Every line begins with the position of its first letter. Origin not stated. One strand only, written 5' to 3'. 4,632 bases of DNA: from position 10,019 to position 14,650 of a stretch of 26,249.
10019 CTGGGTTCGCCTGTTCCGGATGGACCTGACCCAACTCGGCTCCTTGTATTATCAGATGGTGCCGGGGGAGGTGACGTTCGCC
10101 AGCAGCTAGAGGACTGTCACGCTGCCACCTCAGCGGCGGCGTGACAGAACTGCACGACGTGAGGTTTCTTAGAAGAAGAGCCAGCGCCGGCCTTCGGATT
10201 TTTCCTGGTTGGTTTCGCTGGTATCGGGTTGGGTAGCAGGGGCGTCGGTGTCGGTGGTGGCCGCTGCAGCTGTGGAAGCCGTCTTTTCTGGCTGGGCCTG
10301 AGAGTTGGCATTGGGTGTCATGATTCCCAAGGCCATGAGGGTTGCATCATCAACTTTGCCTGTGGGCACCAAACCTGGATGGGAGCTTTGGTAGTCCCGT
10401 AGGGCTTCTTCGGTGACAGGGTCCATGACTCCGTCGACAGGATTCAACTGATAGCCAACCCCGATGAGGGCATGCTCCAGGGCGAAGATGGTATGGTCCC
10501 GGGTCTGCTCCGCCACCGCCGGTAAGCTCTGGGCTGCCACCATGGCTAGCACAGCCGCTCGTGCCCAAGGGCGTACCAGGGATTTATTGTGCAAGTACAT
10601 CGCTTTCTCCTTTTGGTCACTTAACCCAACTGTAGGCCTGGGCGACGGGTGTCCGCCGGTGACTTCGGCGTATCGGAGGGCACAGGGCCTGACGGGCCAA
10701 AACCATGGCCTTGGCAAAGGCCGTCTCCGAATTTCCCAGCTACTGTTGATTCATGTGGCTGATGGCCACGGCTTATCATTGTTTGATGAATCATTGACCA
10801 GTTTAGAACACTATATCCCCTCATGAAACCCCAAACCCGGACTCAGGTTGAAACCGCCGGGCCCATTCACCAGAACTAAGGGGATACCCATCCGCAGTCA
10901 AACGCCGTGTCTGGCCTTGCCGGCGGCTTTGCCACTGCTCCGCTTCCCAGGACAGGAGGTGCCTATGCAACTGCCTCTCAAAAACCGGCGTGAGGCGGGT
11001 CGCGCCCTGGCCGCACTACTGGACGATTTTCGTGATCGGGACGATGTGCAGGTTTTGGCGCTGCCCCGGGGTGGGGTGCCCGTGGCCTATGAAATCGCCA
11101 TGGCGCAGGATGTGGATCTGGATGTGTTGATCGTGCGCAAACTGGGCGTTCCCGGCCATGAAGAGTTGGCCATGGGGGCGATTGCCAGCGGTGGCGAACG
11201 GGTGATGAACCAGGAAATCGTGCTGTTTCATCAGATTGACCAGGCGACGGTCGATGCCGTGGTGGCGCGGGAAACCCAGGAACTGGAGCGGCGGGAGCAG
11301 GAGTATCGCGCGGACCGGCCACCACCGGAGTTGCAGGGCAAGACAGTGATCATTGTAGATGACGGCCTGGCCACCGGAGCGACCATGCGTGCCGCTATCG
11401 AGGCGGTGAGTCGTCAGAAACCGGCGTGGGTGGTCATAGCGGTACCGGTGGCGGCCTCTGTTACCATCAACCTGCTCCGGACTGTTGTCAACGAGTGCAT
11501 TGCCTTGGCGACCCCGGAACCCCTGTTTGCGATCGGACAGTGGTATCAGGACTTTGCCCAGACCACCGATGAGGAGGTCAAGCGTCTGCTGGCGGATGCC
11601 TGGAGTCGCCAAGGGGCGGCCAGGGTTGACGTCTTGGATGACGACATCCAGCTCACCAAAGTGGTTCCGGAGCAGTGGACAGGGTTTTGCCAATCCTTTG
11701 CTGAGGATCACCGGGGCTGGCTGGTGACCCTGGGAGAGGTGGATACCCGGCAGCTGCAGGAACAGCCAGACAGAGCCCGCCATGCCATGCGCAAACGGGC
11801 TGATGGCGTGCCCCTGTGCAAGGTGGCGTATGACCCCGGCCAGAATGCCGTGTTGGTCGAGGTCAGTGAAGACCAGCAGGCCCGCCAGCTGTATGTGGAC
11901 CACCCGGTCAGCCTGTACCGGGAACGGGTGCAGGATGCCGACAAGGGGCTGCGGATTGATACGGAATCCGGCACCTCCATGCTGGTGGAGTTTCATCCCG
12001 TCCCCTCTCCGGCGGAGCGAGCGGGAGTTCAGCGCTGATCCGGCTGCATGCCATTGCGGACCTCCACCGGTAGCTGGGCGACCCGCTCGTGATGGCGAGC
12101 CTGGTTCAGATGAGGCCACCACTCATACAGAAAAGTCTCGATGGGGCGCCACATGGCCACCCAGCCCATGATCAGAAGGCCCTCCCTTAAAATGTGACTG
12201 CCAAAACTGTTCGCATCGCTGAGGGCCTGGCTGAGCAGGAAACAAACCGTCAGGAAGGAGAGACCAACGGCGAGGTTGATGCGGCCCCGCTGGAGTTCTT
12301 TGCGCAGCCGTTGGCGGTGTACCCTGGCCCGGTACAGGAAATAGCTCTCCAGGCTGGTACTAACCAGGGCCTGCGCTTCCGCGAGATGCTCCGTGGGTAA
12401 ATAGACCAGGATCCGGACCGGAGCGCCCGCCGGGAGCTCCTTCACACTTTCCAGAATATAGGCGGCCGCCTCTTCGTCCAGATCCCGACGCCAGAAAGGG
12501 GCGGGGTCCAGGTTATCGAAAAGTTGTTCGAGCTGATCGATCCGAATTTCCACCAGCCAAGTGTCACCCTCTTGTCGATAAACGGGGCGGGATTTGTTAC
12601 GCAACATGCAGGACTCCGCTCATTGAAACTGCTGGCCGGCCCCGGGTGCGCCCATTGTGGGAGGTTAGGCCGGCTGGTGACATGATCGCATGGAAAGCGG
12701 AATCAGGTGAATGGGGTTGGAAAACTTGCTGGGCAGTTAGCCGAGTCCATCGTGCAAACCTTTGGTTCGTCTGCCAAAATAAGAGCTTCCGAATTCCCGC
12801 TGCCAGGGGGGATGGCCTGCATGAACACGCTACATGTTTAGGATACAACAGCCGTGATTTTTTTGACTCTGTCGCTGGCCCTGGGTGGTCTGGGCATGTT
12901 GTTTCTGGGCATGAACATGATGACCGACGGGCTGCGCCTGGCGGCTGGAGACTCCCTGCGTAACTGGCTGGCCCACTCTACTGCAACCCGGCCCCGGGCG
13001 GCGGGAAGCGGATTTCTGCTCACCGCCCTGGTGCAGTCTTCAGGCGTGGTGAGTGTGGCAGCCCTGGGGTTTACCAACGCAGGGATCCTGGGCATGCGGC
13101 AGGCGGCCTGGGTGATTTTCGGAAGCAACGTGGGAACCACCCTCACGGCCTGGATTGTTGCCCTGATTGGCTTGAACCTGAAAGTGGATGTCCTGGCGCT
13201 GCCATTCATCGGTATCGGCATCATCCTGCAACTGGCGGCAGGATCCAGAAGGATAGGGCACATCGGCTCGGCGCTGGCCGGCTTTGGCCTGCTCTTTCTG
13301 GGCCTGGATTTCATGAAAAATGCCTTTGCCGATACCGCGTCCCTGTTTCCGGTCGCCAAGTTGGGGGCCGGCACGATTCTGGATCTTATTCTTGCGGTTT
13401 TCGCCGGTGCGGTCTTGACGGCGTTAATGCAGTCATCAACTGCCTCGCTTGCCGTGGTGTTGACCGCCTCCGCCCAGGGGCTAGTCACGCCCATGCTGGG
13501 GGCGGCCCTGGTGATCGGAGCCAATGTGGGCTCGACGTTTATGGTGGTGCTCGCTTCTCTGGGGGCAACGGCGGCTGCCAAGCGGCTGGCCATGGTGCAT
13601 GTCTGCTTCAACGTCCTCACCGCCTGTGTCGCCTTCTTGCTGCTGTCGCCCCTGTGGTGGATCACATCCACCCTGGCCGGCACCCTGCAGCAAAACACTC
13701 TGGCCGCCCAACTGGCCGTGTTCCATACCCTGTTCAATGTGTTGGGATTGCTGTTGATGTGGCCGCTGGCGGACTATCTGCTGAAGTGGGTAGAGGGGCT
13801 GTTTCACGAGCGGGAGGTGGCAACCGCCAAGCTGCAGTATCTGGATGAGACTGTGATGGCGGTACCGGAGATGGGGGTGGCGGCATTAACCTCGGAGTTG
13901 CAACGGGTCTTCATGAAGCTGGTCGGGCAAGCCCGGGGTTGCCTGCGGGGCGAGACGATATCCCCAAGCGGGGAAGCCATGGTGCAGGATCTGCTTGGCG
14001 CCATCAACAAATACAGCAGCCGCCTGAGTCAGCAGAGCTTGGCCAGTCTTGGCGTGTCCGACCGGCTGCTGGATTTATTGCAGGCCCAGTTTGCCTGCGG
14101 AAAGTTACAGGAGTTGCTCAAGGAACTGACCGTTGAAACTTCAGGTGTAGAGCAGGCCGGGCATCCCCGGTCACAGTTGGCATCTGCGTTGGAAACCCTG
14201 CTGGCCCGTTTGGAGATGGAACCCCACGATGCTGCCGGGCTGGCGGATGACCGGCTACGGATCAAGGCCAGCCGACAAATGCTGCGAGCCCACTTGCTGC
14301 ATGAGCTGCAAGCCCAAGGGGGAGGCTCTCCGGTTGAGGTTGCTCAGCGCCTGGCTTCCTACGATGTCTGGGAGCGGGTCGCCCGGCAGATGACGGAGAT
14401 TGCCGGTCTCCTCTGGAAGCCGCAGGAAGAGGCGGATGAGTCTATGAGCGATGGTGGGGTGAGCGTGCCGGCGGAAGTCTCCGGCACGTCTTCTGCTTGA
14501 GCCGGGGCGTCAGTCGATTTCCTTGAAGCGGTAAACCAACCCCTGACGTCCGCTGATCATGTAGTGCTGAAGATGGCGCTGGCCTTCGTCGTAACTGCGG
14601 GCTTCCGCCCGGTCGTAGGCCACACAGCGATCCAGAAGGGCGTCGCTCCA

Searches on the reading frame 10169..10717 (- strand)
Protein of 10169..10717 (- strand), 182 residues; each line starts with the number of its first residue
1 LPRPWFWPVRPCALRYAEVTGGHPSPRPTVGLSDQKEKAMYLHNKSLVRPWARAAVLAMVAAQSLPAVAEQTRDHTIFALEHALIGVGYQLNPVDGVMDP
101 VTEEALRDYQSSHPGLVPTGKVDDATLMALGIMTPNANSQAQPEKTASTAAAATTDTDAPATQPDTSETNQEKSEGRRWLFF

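Call 15: search_protein_families(library=pfam, proteins=[window:10169-10717:-], max_evalue=0.001)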
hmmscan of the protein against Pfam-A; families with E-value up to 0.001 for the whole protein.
window:10169-10717:- (182 aa): 1 family
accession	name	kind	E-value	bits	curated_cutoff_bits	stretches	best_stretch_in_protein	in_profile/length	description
PF01471.23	PG_binding_1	-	5.2e-11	43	23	1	79-130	7-57/57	Putative peptidoglycan binding domain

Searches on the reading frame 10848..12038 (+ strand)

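Call 15: search_protein_families(library=pfam, proteins=[window:10848-12038:+], max_evalue=0.001)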
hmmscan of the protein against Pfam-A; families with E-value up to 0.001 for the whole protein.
window:10848-12038:+ (396 aa): 3 families
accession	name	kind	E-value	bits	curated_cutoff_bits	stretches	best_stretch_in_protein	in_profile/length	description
PF00156.33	Pribosyltran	-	5.1e-15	55.6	26.3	1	49-205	14-128/158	Phosphoribosyl transferase domain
PF17269.7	DUF5335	-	1e-05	25.7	27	1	275-384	8-103/110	Family of unknown function (DUF5335)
PF14681.12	UPRTase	-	0.00072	19.5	27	0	139-207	98-165/206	Uracil phosphoribosyltransferase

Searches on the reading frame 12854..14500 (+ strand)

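Call 16: search_protein_families(library=pfam, proteins=[window:12854-14500:+], max_evalue=0.001)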
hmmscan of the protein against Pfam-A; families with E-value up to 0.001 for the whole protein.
window:12854-14500:+ (548 aa): 1 family
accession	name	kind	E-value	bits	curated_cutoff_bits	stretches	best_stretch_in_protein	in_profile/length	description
PF02690.20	Na_Pi_cotrans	-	3.2e-47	160.4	29.1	2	15-155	1-136/137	Na+/Pi-cotransporter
